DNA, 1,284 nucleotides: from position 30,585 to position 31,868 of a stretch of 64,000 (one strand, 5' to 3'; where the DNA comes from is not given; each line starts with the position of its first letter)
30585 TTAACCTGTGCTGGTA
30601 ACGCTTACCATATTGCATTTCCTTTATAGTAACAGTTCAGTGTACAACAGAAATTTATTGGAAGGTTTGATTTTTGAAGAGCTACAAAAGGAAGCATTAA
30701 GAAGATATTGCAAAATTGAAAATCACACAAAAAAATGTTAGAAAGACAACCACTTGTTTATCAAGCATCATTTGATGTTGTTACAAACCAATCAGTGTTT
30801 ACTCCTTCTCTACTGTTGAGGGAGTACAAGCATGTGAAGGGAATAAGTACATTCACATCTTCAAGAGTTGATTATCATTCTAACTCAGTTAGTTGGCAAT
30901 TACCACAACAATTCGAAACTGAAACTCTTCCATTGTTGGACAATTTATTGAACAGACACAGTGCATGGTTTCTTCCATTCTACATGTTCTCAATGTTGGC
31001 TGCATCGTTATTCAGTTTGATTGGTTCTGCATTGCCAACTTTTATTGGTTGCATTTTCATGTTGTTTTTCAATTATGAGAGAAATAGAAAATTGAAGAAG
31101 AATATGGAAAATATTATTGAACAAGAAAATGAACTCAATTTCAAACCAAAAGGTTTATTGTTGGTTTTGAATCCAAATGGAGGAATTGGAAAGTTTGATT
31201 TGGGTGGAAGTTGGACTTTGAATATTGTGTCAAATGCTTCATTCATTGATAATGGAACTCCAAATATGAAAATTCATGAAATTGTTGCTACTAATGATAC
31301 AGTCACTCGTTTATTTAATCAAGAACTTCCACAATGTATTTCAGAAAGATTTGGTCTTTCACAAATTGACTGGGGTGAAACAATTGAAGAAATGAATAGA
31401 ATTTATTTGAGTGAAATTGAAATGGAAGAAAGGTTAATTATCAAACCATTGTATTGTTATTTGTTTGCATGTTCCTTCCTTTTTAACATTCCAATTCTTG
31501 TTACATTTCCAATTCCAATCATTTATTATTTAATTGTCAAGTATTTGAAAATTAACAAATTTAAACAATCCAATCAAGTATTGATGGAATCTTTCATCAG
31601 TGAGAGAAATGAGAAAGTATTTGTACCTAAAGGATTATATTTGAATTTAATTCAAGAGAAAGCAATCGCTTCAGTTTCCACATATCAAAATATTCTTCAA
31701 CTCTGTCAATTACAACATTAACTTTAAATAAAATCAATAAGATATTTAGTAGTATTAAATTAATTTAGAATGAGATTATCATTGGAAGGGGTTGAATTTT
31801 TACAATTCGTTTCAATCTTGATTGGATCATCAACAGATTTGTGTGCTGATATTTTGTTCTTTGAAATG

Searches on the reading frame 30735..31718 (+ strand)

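Call 52: search_protein_families(library=pfam, proteins=[window:30735-31718:+], max_evalue=0.001)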
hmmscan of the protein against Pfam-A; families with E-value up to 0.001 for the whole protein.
window:30735-31718:+ (328 aa): 1 family
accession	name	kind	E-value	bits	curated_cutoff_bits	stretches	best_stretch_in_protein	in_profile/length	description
PF10256.14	Erf4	-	9.1e-06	26.1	29.3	0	94-144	56-105/116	Golgin subfamily A member 7/ERF4 family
